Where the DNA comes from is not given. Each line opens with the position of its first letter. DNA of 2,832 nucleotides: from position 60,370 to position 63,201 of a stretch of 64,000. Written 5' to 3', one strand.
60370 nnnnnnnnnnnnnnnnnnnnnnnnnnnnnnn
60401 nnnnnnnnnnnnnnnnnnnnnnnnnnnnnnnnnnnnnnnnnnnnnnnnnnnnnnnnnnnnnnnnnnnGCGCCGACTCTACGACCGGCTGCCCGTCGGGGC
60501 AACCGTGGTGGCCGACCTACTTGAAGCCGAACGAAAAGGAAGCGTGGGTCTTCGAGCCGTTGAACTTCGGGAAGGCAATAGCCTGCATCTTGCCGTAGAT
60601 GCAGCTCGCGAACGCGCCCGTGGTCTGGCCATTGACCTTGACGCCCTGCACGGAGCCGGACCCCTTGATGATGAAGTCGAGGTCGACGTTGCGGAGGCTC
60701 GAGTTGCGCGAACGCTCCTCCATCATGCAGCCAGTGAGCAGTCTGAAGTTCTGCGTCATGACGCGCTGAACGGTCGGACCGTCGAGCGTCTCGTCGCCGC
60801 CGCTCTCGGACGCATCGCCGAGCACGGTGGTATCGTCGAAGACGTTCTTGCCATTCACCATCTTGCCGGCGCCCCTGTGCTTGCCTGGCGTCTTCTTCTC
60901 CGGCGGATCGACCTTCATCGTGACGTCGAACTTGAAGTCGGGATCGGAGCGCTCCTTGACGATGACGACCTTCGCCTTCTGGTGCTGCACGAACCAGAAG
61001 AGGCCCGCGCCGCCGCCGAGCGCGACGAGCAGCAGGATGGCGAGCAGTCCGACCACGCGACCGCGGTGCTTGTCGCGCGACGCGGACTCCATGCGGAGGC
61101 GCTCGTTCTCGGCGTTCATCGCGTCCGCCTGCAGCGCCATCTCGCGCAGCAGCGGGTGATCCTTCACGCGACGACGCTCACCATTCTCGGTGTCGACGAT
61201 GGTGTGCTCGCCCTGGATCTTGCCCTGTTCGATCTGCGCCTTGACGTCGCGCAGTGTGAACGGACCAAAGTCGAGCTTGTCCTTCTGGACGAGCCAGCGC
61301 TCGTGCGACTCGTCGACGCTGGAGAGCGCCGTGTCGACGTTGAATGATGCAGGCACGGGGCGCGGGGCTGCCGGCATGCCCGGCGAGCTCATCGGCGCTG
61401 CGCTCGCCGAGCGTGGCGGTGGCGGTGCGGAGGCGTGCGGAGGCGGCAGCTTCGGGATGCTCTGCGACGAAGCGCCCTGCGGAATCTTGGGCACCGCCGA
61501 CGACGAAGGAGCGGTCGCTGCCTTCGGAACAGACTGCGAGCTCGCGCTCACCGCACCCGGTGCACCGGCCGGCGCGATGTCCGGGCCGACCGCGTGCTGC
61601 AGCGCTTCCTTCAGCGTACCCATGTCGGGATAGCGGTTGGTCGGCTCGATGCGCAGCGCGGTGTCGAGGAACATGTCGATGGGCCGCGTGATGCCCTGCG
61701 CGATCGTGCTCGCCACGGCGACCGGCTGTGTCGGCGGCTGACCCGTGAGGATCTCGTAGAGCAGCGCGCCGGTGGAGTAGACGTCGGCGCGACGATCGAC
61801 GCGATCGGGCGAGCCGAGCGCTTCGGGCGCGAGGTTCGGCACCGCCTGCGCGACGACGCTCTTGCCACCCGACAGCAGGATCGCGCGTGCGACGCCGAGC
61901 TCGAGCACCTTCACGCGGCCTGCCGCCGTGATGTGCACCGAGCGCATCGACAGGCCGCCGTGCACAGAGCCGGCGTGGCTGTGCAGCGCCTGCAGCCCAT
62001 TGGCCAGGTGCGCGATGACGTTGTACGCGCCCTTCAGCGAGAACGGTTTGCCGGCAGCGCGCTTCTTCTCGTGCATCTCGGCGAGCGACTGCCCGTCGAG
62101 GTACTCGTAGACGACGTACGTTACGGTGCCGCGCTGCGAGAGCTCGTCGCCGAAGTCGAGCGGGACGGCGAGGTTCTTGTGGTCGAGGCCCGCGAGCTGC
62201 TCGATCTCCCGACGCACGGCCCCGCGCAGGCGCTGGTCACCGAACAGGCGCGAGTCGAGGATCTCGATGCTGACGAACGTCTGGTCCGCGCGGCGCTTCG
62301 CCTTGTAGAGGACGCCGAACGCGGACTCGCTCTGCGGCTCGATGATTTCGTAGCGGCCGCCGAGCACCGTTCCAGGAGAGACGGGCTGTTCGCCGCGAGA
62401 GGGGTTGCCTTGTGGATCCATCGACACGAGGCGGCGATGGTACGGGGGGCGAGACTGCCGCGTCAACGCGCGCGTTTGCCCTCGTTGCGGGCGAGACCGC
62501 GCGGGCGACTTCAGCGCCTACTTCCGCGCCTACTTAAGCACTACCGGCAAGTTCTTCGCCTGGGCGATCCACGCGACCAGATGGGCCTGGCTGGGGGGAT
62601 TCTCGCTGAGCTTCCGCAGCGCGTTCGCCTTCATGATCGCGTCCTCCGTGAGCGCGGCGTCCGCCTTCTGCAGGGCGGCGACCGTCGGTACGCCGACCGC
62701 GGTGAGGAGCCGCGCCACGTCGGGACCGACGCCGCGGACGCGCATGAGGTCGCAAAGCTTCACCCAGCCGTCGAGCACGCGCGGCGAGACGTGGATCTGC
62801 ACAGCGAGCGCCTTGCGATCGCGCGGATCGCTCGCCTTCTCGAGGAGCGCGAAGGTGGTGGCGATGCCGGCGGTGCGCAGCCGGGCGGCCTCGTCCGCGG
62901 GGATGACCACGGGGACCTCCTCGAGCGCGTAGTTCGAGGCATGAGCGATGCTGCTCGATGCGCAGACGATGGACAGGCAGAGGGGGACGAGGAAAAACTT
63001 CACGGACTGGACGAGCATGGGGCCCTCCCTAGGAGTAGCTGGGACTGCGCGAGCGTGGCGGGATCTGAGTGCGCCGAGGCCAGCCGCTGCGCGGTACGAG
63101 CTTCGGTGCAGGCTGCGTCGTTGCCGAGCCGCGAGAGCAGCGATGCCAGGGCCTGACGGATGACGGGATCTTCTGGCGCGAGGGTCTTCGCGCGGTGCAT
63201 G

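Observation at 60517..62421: Membrane pseudokinase with AgmX/PglI-like extracytoplasmic domain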

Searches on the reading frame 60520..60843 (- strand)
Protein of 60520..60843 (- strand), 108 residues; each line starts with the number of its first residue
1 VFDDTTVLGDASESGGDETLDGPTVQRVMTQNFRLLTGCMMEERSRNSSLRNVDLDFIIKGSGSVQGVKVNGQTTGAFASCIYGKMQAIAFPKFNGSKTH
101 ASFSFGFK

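Call 41: predict_structure(alignment_id=A4)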
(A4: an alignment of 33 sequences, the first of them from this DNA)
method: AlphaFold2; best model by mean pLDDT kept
length: 108 residues; sequences in the alignment: 33
mean_pLDDT: 81.5   pTM: 0.70
mean pLDDT of the five models: 81.5, 80.2, 80.1, 79.7, 79.1
residues with pLDDT >= 90: 38; 70-90: 51; 50-70: 5; < 50: 14
segments of 3 or more residues with pLDDT < 50: 3-7, 9-16
pLDDT, mean of each block of 10 residues (from residue 1): 47 53 89 89 85 90 91 89 93 88 83
secondary structure, 60 per line:
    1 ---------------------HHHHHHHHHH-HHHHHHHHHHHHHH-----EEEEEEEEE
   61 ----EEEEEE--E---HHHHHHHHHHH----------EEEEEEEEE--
elements in order: H22-31 H33-46 E52-60 E65-70 H77-87 E98-106

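Call 44: fold_search(model_id=the predicted structure, library=pdb)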
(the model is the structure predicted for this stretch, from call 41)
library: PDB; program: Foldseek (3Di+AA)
matches with E <= 10: 400; with E <= 0.001: 0
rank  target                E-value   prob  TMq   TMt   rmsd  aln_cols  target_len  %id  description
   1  7zc8_B                4.1e-03  0.99  0.39  0.46   4.1        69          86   22  Crystal structure of the C-terminal domain of FusB, a TonB homologue (released 2022-08-17)
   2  6sly_MODEL_1_A        5.0e-03  0.90  0.35  0.35   8.4       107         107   11  NMR solution structure of Helicobacter pylori TonB-CTD (residues 179-285) (released 2020-03-25)
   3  7zc8_A                7.9e-03  0.98  0.40  0.46   3.9        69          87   22  Crystal structure of the C-terminal domain of FusB, a TonB homologue (released 2022-08-17)
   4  6i97_D                1.2e-02  0.99  0.44  0.51   3.6        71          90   18  Structure of the ferrioxamine B transporter FoxA from Pseudomonas aeruginosa in complex with ferrioxamine B and a C-te (released 2019-08-28)
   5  5lw8_MODEL_1_A        1.6e-02  0.96  0.42  0.47   5.0        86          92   16  NMR solution structure of Helicobacter pylori TonB-CTD (residues 194-285) (released 2016-10-19)
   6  2gsk_B                2.2e-02  0.94  0.40  0.50   4.0        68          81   15  Structure of the BtuB:TonB Complex (released 2006-06-13)
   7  9dc4_T                2.3e-02  0.91  0.39  0.46   3.9        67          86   16  Transferrin Binding Protein A in complex with transferrin binding protein B, transferrin and globular domain of TonB (released 2026-03-04)
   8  9hi3                  2.5e-02  0.99  0.41  0.24   3.6        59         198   25  C-terminal domain of pectobacterial FusB in complex with spinach ferredoxin 1 (released 2025-04-23)
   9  1u07_A                3.4e-02  0.93  0.41  0.47   3.9        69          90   14  Crystal Structure of the 92-residue C-term. part of TonB with significant structural changes compared to shorter fragm (released 2004-11-30)
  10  2x9a_B                3.9e-02  0.94  0.45  0.51   4.4        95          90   14  crystal structure of g3p from phage IF1 in complex with its coreceptor, the C-terminal domain of TolA (released 2010-12-01)
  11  8rd6_MODEL_1_A        4.4e-02  0.90  0.35  0.41   3.9        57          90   18  the C-terminal domain of TonB protein from Salmonella enterica. (released 2024-01-17)
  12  6fip_MODEL_1_A        5.3e-02  0.91  0.41  0.44   5.2        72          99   21  Solution NMR structure of Pseudomonas aeruginosa TonB CTD (released 2018-08-29)
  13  1u07_B                5.3e-02  0.87  0.40  0.47   4.0        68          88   15  Crystal Structure of the 92-residue C-term. part of TonB with significant structural changes compared to shorter fragm (released 2004-11-30)
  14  1xx3_MODEL_1_A        5.3e-02  0.87  0.35  0.41   3.9        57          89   19  Solution Structure of Escherichia coli TonB-CTD (released 2005-02-15)
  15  9ddz                  6.5e-02  0.94  0.44  0.54   3.6        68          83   18  Crystal Structure of Neisseria meningitidis TonB C-terminus domain (globular domain) (released 2026-03-04)
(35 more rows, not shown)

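Call 64: search_solved_structures(query=A4, max_evalue=10, show_alignments=2)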
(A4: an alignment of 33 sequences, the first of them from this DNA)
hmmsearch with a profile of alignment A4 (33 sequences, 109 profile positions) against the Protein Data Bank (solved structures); distinct sequences matched with E-value up to 10: 0.

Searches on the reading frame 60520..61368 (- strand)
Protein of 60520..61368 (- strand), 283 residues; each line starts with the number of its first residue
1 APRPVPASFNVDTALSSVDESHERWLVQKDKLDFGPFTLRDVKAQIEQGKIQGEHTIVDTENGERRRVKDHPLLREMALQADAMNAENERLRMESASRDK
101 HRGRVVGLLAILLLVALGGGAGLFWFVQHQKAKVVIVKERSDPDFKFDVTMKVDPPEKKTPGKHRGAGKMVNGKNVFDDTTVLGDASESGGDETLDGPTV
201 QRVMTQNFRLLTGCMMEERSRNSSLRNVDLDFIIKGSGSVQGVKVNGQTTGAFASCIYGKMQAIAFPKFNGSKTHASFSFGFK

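Call 19: find_homologous_proteins(query=A2, max_evalue=0.001)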
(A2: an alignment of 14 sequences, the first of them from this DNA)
Query A2 (14 sequences) (283 aa, profile of the alignment): 101 proteins with E <= 0.001 among 8000 candidates.
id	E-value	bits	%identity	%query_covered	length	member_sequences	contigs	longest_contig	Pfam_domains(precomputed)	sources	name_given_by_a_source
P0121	4.8e-123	428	59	99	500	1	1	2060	PF07714.24,PF00069.32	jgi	-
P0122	7.9e-123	428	57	99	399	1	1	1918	-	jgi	jgi:hypothetical protein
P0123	5.1e-122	425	57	99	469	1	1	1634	-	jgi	jgi:hypothetical protein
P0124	8.3e-122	424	58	99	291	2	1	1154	-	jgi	jgi:hypothetical protein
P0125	2.2e-121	423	58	99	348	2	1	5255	-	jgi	jgi:hypothetical protein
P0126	7.7e-121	421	57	99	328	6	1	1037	-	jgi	jgi:hypothetical protein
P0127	7.7e-121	421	58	100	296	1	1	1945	-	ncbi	-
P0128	9.3e-121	421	59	99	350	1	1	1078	-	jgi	jgi:hypothetical protein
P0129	6.6e-120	418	57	99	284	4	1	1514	-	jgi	-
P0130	2.5e-118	413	59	99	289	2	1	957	-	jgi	jgi:hypothetical protein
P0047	2.6e-118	413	62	98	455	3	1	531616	-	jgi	jgi:serine/threonine-protein kinase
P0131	1.7e-116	407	56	99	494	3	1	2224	PF07714.24,PF00069.32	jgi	jgi:hypothetical protein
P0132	1.1e-115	404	59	99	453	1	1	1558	-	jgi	jgi:serine/threonine-protein kinase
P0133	1.2e-115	404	59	100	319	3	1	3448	-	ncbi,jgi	-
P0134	5.5e-115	402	74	100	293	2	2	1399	-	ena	-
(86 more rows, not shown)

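Call 25: search_protein_representatives(alignment_id=A2)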
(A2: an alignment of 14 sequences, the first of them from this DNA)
Query: 14 sequences, 292 profile positions. Proteins with E-value up to 0.001 (for the whole library): 4948; up to 1e-10: 738; up to 1e-30: 216. The best 150 are listed.
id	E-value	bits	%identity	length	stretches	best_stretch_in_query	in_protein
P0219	5.1e-116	403.6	-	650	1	2-292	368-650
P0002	2.4e-113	394.8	-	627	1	3-292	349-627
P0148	2.0e-109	382.0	-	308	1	4-292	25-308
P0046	1.9e-107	375.4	-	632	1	4-292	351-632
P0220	1.3e-101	356.3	-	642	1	3-292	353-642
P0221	1.8e-99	349.3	-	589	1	12-292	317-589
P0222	2.5e-97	342.3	-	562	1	11-292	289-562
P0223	6.3e-97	340.9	-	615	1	6-292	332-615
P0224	7.1e-97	340.8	-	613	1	11-292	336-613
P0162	1.2e-96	340.0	-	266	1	19-292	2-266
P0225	3.5e-96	338.5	-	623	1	10-292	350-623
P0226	4.6e-96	338.1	-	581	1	4-292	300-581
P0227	1.8e-95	336.2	-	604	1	20-292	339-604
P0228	3.0e-94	332.1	-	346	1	6-292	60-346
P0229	4.8e-94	331.5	-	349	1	5-292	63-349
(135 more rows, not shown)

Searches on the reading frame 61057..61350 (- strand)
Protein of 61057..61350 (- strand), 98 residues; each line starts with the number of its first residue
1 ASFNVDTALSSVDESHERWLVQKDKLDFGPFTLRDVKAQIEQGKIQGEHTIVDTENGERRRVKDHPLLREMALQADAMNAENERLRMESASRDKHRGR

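Call 7: search_protein_families(library=pfam, proteins=[window:61057-61350:-], max_evalue=10)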
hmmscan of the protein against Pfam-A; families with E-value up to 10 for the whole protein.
seq(98 aa): 3 families
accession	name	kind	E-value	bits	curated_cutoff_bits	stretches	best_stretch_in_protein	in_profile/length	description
PF14237.11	GYF_2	-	0.028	14.6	25.8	1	19-51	1-33/50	GYF domain 2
PF25531.1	GYF_ATXR3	-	0.037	14.8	27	1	27-52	12-37/48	Histone-lysine N-methyltransferase ATXR3, GYF domain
PF02736.25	Myosin_N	-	0.081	13.2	27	1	36-64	16-42/45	Myosin N-terminal SH3-like domain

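Call 37: predict_structure(alignment_id=A3)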
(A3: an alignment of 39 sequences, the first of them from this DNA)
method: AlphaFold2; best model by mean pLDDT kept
length: 80 residues; sequences in the alignment: 39
mean_pLDDT: 87.4   pTM: 0.73
mean pLDDT of the five models: 87.4, 86.2, 85.7, 85.3, 85.1
residues with pLDDT >= 90: 58; 70-90: 12; 50-70: 4; < 50: 6
segments of 3 or more residues with pLDDT < 50: 1-6
pLDDT, mean of each block of 10 residues (from residue 1): 49 91 93 94 93 94 94 90
secondary structure, 60 per line:
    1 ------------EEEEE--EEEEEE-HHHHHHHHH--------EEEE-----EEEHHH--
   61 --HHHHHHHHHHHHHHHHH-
elements in order: E13-17 E20-25 H27-35 E44-47 E53-55 H63-79

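Call 40: fold_search(model_id=the predicted structure, library=pdb)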
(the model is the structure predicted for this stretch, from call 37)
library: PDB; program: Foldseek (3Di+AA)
matches with E <= 10: 198; with E <= 0.001: 0
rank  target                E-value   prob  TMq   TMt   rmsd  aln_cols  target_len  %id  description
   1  7z3c_MODEL_1_A        1.1e-02  1.00  0.59  0.56   3.4        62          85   16  Solution structure of GltJ GYF domain from Myxococcus xanthus (released 2023-02-22)
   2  8z9y_E                2.0e-02  1.00  0.62  0.16   2.9        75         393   16  Cryo-EM Structure of the Arabidopsis thaliana TIC Complex (released 2024-11-27)
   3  7vcf_Q                4.0e-02  0.99  0.58  0.34   5.2        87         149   16  Cryo-EM structure of Chlamydomonas TOC-TIC supercomplex (released 2022-11-30)
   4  7xzi_F                6.0e-02  1.00  0.57  0.30   2.8        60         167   18  Cryo-EM structure of TOC-TIC supercomplex from Chlamydomonas reinhardtii (released 2023-01-11)
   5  3fma_B                6.0e-02  0.91  0.45  0.43   7.2        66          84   12  Crystal structure of the GYF domain of Smy2 in complex with a proline-rich peptide from BBP/ScSF1 (released 2009-12-22)
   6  3fma_A                6.8e-02  0.99  0.44  0.44   1.7        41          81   17  Crystal structure of the GYF domain of Smy2 in complex with a proline-rich peptide from BBP/ScSF1 (released 2009-12-22)
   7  3k3v                  8.8e-02  0.85  0.44  0.45   7.4        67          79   10  Crystal structure the GYF domain of S. Cerevisiae SMY2 (released 2010-05-19)
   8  3fma_D                1.1e-01  0.84  0.45  0.42   7.2        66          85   12  Crystal structure of the GYF domain of Smy2 in complex with a proline-rich peptide from BBP/ScSF1 (released 2009-12-22)
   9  7ruq_A                1.3e-01  0.99  0.52  0.64   1.8        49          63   12  Structure of the human GIGYF1-TNRC6C complex (released 2022-08-24)
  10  3fma_C                1.4e-01  0.97  0.44  0.41   2.8        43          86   16  Crystal structure of the GYF domain of Smy2 in complex with a proline-rich peptide from BBP/ScSF1 (released 2009-12-22)
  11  7ruq_C                1.9e-01  0.98  0.52  0.65   1.6        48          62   12  Structure of the human GIGYF1-TNRC6C complex (released 2022-08-24)
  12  7rup_A                2.7e-01  0.97  0.51  0.63   1.6        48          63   12  Structure of the human GIGYF2-TNRC6A complex (released 2022-08-24)
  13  1wh2_MODEL_1_A        6.6e-01  0.77  0.54  0.55   3.8        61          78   21  Solution structure of the GYF domain of a hypothetical protein from Arabidopsis thaliana (released 2004-11-28)
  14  9cac_H                7.5e-01  0.11  0.23  0.05   9.8        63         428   10  Cryo-EM structure of the RuvBL lobe of the native human TIP60 complex (composite structure) (released 2025-06-18)
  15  4bws_C                1.1e+00  0.69  0.51  0.60   2.9        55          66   16  Crystal structure of the heterotrimer of PQBP1, U5-15kD and U5-52kD. (released 2014-04-30)
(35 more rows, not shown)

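Call 63: search_solved_structures(query=A3, max_evalue=10, show_alignments=2)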
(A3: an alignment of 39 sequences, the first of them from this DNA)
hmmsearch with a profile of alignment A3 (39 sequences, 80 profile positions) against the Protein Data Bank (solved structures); distinct sequences matched with E-value up to 10: 3.
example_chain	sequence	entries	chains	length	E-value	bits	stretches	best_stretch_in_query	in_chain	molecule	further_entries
7z3c_A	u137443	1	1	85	0.59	13.3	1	6-43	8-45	Adventurous gliding motility protein X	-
6gfo_E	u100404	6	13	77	0.63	13.2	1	26-78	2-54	CP12 polypeptide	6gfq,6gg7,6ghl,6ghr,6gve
9f5x_N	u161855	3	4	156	0.82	12.8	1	9-24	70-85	NADH dehydrogenase [ubiquinone] 1 alpha subcomplex subunit 12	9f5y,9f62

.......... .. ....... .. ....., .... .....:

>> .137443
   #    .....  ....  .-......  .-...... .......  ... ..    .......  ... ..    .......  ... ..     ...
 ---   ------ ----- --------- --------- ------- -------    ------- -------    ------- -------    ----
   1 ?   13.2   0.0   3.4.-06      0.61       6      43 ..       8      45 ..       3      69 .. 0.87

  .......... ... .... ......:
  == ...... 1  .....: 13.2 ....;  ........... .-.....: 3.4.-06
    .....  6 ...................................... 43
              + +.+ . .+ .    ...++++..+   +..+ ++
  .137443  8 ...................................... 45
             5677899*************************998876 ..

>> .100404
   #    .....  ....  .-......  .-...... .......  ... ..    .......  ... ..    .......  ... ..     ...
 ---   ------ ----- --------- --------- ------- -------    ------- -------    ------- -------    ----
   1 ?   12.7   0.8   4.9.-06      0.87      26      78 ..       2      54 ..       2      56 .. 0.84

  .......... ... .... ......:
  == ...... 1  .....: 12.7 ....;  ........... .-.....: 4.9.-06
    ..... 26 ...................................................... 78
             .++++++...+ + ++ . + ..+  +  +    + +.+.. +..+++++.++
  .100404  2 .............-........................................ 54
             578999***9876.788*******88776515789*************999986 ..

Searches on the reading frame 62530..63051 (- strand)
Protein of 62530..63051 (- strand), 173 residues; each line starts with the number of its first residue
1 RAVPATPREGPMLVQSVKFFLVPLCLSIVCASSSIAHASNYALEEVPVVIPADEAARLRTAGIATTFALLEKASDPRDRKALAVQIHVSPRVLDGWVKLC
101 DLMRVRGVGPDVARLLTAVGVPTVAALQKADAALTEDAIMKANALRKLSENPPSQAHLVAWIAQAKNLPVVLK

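Call 3: search_protein_families(library=pfam, proteins=[window:62530-63051:-], max_evalue=0.01)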
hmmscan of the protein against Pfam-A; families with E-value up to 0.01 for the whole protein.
window:62530-63051:- (173 aa): 2 families
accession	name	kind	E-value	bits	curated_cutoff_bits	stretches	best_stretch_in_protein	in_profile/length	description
PF14229.12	DUF4332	-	1.5e-24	87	23.2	1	52-168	5-122/122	Domain of unknown function (DUF4332)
PF14520.12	HHH_5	-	0.00016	22.5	27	1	101-133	3-35/57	Helix-hairpin-helix domain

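Call 4: search_protein_families(library=ncbifam, proteins=[window:62530-63051:-], max_evalue=0.01)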
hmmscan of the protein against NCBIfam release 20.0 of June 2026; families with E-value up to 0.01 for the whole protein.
window:62530-63051:- (173 aa): 3 families
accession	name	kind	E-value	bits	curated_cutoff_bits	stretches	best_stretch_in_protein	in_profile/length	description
NF045508.1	PhasinPhaH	equivalog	0.00027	21.2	250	1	64-168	132-231/234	phasin PhaH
NF008916.0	PRK12278.1-4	equivalog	0.0026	17.6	193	0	102-168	162-221/223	50S ribosomal protein L21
NF008915.0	PRK12278.1-1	equivalog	0.003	17.5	281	1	99-168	152-213/216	50S ribosomal protein L21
